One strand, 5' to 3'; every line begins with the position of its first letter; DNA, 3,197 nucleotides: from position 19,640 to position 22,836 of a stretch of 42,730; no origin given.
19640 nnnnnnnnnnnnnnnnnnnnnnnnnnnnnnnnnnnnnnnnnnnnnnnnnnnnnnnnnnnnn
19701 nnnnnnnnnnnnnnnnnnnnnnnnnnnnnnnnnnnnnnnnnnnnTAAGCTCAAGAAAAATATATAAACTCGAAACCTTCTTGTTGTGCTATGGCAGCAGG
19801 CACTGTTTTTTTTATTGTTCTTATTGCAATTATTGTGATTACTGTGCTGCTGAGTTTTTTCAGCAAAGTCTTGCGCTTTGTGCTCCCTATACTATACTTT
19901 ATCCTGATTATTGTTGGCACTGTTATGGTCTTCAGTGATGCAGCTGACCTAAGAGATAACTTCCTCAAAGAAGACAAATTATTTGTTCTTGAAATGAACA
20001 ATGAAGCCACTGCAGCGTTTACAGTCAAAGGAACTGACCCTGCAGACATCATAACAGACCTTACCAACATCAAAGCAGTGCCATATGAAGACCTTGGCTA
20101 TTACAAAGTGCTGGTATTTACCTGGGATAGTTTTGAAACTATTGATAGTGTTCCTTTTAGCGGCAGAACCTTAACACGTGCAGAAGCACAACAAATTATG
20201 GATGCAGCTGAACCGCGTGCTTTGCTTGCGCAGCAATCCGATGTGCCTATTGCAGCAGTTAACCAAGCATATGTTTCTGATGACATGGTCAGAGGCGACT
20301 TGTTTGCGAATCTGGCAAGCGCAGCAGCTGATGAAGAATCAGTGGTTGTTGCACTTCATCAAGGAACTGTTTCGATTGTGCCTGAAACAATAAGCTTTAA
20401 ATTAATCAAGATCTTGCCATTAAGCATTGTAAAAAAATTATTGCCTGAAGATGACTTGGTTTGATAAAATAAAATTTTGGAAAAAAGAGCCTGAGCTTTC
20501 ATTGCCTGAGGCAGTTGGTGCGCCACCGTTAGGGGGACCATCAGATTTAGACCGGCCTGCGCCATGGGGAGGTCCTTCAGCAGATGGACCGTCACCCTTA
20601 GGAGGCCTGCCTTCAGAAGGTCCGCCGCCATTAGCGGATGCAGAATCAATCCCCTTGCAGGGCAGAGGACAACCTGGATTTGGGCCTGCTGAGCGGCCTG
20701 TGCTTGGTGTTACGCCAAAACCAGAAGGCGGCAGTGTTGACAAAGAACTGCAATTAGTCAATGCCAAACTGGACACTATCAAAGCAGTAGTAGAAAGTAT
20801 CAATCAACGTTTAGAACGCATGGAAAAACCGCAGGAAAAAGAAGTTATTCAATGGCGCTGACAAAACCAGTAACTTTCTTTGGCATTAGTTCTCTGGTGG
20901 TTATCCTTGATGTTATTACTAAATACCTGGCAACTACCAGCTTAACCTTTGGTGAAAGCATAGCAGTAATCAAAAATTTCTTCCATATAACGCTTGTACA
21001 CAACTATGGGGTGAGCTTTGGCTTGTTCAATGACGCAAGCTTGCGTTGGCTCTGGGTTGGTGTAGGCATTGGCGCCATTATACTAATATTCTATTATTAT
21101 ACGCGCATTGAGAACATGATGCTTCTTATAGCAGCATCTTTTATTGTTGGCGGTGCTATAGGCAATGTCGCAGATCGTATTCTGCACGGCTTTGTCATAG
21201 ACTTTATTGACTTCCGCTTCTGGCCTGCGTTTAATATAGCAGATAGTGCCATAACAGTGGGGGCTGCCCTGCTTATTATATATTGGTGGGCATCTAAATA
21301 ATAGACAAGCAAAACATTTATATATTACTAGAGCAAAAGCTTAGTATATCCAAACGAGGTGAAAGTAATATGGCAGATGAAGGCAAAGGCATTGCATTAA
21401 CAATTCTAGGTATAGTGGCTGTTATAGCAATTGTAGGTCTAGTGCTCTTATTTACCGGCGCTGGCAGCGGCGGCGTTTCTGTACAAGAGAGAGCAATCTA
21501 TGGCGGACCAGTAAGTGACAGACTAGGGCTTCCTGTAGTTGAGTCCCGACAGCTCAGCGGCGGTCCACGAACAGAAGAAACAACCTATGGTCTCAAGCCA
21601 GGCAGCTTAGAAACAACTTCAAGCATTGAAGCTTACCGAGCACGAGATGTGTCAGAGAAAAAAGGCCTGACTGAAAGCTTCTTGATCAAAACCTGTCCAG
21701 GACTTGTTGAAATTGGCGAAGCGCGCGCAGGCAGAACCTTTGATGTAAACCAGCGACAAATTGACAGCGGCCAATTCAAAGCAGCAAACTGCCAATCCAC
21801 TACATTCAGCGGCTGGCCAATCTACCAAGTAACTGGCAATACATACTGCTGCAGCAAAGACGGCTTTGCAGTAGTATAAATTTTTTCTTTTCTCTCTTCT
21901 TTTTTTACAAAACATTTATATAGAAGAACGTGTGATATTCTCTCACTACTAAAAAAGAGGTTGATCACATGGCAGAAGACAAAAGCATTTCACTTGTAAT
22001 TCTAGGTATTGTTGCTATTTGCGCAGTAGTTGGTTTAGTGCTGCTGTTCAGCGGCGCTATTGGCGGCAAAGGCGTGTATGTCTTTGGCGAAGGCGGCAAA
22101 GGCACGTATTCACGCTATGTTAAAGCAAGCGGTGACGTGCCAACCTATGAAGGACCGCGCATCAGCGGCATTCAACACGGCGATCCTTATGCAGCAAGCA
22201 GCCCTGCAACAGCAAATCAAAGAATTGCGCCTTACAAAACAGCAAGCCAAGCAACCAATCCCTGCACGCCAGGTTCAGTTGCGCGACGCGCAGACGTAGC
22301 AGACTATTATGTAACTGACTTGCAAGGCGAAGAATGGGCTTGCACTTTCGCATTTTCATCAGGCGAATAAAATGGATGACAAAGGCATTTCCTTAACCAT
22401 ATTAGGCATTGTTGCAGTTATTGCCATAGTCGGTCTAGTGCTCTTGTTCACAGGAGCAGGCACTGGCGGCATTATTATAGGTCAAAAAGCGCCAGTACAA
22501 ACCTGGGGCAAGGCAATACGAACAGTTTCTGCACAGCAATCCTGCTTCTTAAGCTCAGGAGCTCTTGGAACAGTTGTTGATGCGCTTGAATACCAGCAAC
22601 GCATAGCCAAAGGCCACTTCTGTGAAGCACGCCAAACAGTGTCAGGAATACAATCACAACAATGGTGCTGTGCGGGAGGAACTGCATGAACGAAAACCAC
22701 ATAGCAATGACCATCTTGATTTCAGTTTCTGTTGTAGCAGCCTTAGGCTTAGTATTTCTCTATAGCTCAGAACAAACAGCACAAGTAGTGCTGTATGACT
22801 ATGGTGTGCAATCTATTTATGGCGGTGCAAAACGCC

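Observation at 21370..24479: Seven tandem paralogs: conserved pilin-like N-terminal helix, hypervariable ectodomain, terminal C..C..CC staple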

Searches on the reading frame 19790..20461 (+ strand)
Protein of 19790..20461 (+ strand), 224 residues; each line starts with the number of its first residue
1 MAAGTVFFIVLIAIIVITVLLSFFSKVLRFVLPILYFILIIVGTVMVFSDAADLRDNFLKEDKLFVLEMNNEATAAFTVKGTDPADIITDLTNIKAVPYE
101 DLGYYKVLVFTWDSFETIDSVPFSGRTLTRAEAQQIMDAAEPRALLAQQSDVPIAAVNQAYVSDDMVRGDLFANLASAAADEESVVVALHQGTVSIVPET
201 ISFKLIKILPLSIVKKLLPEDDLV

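Call 8: search_protein_families(library=pfam, proteins=[window:19790-20461:+], max_evalue=0.001)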
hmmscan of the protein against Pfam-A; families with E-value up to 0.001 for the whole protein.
window:19790-20461:+ (224 aa): 0 families

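Call 10: search_protein_families(library=ncbifam, proteins=[window:19790-20461:+], max_evalue=10)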
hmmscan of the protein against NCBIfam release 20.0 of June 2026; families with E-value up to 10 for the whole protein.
window:19790-20461:+ (224 aa): 1 family
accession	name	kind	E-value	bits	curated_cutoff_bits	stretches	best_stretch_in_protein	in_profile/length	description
NF005408.0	PRK06964.1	equivalog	0.039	13.3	483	1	122-184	191-250/342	DNA polymerase III subunit delta'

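Call 72: search_protein_families(library=pfam, proteins=[window:19790-20461:+], max_evalue=0.01)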
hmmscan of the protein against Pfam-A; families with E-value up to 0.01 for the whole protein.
window:19790-20461:+ (224 aa): 0 families

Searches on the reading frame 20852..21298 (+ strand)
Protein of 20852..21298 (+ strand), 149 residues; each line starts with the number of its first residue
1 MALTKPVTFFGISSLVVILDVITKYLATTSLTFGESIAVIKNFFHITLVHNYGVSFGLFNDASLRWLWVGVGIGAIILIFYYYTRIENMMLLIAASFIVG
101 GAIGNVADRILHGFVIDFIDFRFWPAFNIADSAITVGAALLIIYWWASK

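Call 8: search_protein_families(library=pfam, proteins=[window:20852-21298:+], max_evalue=0.001)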
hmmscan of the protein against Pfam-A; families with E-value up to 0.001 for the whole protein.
window:20852-21298:+ (149 aa): 1 family
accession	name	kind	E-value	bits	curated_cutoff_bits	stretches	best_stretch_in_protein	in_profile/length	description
PF01252.23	Peptidase_A8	-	2.6e-37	128.6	25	1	13-145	2-140/142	Signal peptidase (SPase) II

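Call 10: search_protein_families(library=ncbifam, proteins=[window:20852-21298:+], max_evalue=10)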
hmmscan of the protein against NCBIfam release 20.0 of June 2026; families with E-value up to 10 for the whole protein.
window:20852-21298:+ (149 aa): 23 families
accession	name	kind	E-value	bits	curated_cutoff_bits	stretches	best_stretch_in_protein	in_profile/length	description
NF011360.0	PRK14779.1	subfamily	2.1e-30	105.9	177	1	5-144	8-152/163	lipoprotein signal peptidase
TIGR00077.1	lspA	equivalog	2.6e-30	105.5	73.95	1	7-144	9-153/164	signal peptidase II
NF011368.0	PRK14787.1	equivalog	3.1e-27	95.6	177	1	8-145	3-153/167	lipoprotein signal peptidase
NF011366.0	PRK14785.1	subfamily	3.2e-26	92.4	256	1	7-143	42-187/198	lipoprotein signal peptidase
NF011365.0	PRK14784.1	equivalog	8.5e-26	91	181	1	4-147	2-148/160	lipoprotein signal peptidase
NF011371.0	PRK14790.1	equivalog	1.3e-24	86.9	202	1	12-145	15-152/169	lipoprotein signal peptidase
NF011355.0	PRK14773.1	subfamily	4.1e-21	75.8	218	1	36-144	65-185/206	lipoprotein signal peptidase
NF011358.0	PRK14776.1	equivalog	5.2e-21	75.2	285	1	5-142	9-151/170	lipoprotein signal peptidase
NF011370.0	PRK14789.1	equivalog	5.9e-21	75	248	1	15-142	17-146/194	lipoprotein signal peptidase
NF011352.0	PRK14770.1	equivalog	2.3e-18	66.2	223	1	15-143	25-160/173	lipoprotein signal peptidase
NF011367.0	PRK14786.1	equivalog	2.8e-18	66.6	190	1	9-142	3-139/154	lipoprotein signal peptidase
NF011357.0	PRK14775.1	equivalog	1.4e-17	64.2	201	1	14-140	12-142/170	lipoprotein signal peptidase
NF011350.0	PRK14768.1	equivalog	2.3e-17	63.7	210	1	12-144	6-139/148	lipoprotein signal peptidase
NF011364.0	PRK14783.1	equivalog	1.9e-16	60.7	212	2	8-110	15-115/182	lipoprotein signal peptidase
NF011353.0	PRK14771.1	equivalog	7.7e-16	58.3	241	1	9-142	15-151/179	lipoprotein signal peptidase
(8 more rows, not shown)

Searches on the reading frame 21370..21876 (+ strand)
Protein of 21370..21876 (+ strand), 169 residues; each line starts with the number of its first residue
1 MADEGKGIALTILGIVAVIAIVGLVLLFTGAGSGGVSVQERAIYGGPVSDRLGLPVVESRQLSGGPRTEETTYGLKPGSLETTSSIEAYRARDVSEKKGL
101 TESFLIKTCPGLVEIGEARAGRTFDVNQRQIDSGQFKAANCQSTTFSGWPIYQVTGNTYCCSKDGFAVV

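Call 4: search_protein_families(library=pfam, proteins=[window:21370-21876:+], max_evalue=10)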
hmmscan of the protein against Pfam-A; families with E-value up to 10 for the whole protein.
window:21370-21876:+ (169 aa): 0 families

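Call 10: search_protein_families(library=ncbifam, proteins=[window:21370-21876:+], max_evalue=10)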
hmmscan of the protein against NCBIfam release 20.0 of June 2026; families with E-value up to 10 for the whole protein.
window:21370-21876:+ (169 aa): 0 families

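Call 12: find_homologous_proteins(query=A1, max_evalue=0.001)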
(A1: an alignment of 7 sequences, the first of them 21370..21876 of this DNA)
Query A1 (7 sequences) (169 aa, profile of the alignment): 364 proteins with E <= 0.001 among 8000 candidates; the best 120 are listed.
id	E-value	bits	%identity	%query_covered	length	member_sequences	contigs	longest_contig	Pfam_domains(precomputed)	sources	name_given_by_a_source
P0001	1.3e-44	170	72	19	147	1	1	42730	-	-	-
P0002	1.2e-38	151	40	23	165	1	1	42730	-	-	-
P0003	2.7e-38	150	100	100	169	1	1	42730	-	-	-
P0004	4.3e-31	127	75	100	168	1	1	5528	-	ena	-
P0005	4.6e-30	123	54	40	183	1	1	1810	-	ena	-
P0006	2.1e-27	115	63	38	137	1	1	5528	-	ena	-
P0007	2.3e-27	114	77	98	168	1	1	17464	-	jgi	-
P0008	4.2e-23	101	41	41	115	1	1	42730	-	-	-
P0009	1.0e-22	99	61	38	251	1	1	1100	-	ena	-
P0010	1.4e-22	99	88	15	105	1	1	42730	-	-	-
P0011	1.4e-21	96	33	98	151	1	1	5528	-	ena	-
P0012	6.1e-21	94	30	98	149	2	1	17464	-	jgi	-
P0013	1.1e-20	93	41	39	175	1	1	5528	-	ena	-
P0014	2.4e-20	92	34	96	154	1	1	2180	-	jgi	-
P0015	1.4e-19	89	58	38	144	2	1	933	-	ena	-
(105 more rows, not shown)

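Call 16: find_encoding_contigs(protein=P0007, flank=10000, max_places=3)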
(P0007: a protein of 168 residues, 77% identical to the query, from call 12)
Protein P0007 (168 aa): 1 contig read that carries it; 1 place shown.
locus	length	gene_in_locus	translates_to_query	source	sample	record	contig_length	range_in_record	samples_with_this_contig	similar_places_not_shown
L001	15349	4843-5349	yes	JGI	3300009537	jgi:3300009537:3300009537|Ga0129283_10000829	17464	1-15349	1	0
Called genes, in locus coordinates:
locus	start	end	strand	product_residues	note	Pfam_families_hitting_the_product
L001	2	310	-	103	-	?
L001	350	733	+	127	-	PF01201:Ribosomal_S8e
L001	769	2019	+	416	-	PF12705:PDDEXK_1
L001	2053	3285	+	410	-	PF01966:HD, PF19276:HD_assoc_2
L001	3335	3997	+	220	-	-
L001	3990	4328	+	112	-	-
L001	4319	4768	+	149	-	PF01252:Peptidase_A8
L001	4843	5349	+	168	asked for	-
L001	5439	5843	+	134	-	-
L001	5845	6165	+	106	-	-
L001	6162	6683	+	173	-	-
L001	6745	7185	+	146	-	-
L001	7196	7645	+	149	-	-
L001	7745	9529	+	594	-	PF05693:Glycogen_syn, PF08323:Glyco_transf_5 (weak), PF00534:Glycos_transf_1 (faint), PF13692:Glyco_trans_1_4 (faint)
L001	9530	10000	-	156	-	PF10050:DUF2284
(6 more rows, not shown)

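Call 17: find_encoding_contigs(protein=P0004, flank=10000, max_places=3)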
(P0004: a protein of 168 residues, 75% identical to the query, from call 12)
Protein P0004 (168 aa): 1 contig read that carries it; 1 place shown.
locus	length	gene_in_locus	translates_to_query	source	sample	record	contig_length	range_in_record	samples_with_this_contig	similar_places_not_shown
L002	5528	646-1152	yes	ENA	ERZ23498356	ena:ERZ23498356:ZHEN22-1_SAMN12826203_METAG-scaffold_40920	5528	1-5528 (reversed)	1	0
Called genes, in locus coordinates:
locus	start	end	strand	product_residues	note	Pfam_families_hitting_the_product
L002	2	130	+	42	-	?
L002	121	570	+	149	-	PF01252:Peptidase_A8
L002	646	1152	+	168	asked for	-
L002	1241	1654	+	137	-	-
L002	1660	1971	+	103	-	-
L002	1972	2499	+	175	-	-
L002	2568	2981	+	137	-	-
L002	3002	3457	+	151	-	-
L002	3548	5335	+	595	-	PF05693:Glycogen_syn, PF08323:Glyco_transf_5 (weak), PF00534:Glycos_transf_1 (faint), PF13692:Glyco_trans_1_4 (faint)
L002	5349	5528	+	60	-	?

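Call 71: find_homologous_proteins(query=window:21454-21876:+, max_evalue=0.01)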
Query window:21454-21876:+ (141 aa): 3 proteins with E <= 0.01 among 30 candidates.
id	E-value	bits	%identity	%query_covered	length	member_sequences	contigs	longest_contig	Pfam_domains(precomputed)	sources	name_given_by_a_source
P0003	1.1e-87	309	100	100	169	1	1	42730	-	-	-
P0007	1.8e-58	214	73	98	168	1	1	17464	-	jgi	-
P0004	1.4e-57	211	70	100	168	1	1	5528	-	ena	-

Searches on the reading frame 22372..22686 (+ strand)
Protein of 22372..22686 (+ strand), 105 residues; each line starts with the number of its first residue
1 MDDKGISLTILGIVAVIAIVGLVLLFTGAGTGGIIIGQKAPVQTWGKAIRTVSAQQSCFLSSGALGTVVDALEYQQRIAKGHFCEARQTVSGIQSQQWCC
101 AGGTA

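Call 4: search_protein_families(library=pfam, proteins=[window:22372-22686:+], max_evalue=10)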
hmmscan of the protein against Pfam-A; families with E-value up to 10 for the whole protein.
window:22372-22686:+ (105 aa): 0 families

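Call 10: search_protein_families(library=ncbifam, proteins=[window:22372-22686:+], max_evalue=10)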
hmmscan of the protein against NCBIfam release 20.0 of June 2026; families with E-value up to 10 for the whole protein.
window:22372-22686:+ (105 aa): 0 families

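Call 63: predict_structure(alignment_id=A4)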
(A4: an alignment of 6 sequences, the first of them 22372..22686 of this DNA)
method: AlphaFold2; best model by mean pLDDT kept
length: 105 residues; sequences in the alignment: 6
mean_pLDDT: 50.6   pTM: 0.23
mean pLDDT of the five models: 50.6, 49.0, 47.4, 46.2, 45.6
residues with pLDDT >= 90: 2; 70-90: 16; 50-70: 21; < 50: 66
segments of 3 or more residues with pLDDT < 50: 29-70, 84-105
pLDDT, mean of each block of 10 residues (from residue 1): 66 87 69 41 34 35 40 52 45 45 36
secondary structure, 60 per line:
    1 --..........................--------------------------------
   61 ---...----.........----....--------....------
elements in order: H3-28 H71-79 E84-87 E96-99
